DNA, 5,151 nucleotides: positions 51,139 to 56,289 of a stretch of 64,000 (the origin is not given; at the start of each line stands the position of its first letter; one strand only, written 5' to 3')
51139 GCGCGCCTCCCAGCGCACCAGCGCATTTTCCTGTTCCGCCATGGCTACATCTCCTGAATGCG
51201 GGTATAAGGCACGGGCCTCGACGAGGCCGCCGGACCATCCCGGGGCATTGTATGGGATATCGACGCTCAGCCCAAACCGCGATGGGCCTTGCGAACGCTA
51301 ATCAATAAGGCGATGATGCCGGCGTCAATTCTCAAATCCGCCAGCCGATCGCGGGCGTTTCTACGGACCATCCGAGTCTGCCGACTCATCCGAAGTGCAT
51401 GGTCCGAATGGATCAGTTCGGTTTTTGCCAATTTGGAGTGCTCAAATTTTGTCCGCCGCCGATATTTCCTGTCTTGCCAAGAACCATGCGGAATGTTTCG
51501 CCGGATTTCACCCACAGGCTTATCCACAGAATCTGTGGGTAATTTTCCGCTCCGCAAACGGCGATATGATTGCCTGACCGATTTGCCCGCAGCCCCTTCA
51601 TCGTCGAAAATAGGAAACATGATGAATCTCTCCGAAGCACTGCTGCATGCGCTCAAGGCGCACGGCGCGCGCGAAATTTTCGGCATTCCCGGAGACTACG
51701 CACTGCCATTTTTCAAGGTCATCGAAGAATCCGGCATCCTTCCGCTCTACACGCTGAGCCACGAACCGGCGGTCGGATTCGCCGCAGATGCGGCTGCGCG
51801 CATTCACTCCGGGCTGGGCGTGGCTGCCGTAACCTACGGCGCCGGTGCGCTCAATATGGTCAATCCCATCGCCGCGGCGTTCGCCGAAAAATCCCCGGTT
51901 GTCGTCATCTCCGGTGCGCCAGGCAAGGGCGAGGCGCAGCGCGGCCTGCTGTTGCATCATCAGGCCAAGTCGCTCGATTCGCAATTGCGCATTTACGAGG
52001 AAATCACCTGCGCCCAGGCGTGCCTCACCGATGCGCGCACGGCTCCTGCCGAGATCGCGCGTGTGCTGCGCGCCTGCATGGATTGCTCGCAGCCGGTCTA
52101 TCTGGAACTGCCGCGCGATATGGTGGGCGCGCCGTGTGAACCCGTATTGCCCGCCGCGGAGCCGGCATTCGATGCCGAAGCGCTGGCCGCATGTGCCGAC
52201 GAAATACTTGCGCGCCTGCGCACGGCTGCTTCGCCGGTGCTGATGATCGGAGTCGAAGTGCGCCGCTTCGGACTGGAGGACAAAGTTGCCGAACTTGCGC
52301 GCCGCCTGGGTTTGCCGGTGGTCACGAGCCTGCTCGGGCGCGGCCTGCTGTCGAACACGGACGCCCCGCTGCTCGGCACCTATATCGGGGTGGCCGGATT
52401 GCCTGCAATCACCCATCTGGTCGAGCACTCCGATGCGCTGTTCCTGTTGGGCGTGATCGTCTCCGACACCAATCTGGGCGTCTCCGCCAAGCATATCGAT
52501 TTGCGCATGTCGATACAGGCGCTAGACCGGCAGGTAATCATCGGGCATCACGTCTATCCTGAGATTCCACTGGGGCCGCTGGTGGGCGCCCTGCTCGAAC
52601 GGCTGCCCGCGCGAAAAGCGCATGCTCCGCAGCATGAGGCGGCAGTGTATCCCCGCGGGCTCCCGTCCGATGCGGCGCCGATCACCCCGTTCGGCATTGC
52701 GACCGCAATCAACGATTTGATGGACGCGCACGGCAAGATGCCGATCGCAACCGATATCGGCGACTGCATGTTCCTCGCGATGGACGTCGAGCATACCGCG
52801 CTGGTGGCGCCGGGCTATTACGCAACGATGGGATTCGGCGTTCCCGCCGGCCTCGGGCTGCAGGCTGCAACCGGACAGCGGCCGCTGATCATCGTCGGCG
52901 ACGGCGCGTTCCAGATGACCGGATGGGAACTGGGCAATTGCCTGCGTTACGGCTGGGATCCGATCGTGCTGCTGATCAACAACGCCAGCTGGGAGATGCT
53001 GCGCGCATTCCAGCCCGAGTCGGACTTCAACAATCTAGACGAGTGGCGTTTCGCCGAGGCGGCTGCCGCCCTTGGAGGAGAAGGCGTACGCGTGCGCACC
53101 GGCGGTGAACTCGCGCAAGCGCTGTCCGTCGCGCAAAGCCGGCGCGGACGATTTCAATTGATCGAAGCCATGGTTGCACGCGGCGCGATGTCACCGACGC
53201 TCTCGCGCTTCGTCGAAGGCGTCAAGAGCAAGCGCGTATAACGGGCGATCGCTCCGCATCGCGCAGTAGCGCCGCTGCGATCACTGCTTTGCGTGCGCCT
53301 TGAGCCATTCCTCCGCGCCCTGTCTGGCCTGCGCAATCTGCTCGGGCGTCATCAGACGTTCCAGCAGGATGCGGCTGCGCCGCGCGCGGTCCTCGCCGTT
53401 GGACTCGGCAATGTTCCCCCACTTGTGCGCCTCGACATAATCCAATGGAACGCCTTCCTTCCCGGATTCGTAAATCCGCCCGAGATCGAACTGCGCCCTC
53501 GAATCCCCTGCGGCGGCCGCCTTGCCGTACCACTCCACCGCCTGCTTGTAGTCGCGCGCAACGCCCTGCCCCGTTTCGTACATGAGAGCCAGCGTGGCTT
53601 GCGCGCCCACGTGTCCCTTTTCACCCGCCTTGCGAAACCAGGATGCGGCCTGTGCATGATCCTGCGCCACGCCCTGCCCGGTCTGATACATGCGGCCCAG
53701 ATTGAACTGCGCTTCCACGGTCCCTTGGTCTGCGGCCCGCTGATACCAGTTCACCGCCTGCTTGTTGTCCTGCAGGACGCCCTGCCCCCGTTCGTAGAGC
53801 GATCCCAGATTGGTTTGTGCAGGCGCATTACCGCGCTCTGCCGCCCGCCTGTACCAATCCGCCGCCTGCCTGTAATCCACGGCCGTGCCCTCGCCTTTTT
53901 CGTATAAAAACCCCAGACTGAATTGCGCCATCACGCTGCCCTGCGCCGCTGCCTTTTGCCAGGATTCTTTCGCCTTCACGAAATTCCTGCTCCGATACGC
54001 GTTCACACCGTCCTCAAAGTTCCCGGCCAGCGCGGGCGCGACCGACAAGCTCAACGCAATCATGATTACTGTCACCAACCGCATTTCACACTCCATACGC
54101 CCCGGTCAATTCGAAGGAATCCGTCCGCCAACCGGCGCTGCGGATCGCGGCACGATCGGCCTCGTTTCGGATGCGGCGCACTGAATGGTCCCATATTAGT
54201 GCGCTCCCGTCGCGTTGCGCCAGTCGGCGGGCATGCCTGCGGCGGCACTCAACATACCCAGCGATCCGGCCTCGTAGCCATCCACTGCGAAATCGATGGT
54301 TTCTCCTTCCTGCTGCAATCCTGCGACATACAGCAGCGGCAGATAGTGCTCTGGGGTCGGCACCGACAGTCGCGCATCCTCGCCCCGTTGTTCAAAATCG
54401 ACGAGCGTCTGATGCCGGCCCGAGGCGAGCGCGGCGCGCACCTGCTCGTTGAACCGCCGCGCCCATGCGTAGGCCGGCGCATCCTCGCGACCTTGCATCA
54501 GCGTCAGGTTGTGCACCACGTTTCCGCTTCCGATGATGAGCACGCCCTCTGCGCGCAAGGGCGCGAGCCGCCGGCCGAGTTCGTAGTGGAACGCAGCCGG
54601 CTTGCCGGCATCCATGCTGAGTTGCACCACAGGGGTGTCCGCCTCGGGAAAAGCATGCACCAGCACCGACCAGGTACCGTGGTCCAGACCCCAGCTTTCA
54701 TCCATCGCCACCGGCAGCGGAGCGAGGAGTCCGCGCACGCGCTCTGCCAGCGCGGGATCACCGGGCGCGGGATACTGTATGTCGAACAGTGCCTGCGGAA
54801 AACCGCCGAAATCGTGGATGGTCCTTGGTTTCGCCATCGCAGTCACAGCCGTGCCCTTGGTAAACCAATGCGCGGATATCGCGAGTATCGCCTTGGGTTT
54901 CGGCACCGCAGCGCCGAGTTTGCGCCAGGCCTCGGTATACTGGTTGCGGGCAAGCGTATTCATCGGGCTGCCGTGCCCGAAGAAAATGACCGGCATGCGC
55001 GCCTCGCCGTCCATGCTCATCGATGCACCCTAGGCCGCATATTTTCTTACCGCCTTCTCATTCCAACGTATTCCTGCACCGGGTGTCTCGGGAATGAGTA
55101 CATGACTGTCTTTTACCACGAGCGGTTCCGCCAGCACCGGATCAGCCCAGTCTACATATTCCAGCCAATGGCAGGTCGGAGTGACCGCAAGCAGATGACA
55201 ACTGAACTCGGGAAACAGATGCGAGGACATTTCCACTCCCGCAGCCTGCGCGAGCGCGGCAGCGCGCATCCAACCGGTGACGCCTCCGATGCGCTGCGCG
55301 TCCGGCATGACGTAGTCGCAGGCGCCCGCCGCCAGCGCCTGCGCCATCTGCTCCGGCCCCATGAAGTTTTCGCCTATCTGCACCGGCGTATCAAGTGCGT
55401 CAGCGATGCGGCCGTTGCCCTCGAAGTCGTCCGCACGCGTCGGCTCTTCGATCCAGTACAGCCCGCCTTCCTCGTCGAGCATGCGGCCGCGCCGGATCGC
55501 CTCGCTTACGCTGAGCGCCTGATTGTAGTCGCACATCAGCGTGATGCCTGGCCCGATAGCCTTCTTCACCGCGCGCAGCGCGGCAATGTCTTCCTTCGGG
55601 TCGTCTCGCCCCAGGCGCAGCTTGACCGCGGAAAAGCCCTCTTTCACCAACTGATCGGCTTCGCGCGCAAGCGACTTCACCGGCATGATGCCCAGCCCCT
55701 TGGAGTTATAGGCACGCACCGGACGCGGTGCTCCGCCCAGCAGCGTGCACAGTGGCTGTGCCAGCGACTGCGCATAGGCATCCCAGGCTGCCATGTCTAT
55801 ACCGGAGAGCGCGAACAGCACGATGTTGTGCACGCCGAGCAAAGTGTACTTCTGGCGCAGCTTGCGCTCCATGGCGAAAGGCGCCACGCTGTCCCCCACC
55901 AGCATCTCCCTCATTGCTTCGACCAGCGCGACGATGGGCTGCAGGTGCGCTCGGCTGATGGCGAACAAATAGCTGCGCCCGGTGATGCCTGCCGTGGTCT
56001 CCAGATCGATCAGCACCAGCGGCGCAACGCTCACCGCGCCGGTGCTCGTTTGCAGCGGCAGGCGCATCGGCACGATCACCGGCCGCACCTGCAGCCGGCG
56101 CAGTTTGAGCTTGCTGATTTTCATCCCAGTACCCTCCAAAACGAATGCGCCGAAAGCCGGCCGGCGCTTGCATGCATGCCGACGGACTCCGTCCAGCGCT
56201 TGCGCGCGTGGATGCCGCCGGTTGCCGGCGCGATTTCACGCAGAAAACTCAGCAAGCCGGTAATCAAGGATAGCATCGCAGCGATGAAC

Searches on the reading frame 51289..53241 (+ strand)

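Call 54: search_protein_families(library=pfam, proteins=[window:51289-53241:+], max_evalue=0.00001)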
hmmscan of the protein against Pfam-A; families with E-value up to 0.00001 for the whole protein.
window:51289-53241:+ (650 aa): 3 families
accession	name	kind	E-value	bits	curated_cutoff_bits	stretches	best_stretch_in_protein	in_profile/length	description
PF02776.23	TPP_enzyme_N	-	5.2e-28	97.7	26.8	1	112-223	1-107/119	Thiamine pyrophosphate enzyme, N-terminal TPP binding domain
PF02775.26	TPP_enzyme_C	-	1.6e-23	83.6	21.9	1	490-626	2-150/151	Thiamine pyrophosphate enzyme, C-terminal TPP binding domain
PF00205.28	TPP_enzyme_M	-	2.4e-19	69.8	30.4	1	304-429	2-127/137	Thiamine pyrophosphate enzyme, central domain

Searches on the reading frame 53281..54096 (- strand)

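Call 54: search_protein_families(library=pfam, proteins=[window:53281-54096:-], max_evalue=0.00001)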
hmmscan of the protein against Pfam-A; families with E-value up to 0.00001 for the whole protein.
window:53281-54096:- (271 aa): 1 family
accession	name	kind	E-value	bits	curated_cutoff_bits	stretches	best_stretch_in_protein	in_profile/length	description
PF08238.18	Sel1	-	3.5e-51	170.2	30.7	4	91-125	1-35/36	Sel1 repeat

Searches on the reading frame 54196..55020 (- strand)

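Call 54: search_protein_families(library=pfam, proteins=[window:54196-55020:-], max_evalue=0.00001)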
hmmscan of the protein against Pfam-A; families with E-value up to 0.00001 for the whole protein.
window:54196-55020:- (274 aa): 1 family
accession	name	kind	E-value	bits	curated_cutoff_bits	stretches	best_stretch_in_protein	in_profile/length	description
PF02900.23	LigB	-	2.6e-22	79.6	26.3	1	30-238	32-246/269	Catalytic LigB subunit of aromatic ring-opening dioxygenase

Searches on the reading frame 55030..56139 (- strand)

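Call 54: search_protein_families(library=pfam, proteins=[window:55030-56139:-], max_evalue=0.00001)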
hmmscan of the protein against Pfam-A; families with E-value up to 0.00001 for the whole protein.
window:55030-56139:- (369 aa): 2 families
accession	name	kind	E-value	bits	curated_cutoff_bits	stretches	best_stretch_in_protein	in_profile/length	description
PF13378.12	MR_MLE_C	-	7e-61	206.2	29.4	1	157-362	2-218/219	Enolase C-terminal domain-like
PF02746.21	MR_MLE_N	-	1.2e-18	67.9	22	1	17-135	5-117/117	Mandelate racemase / muconate lactonizing enzyme, N-terminal domain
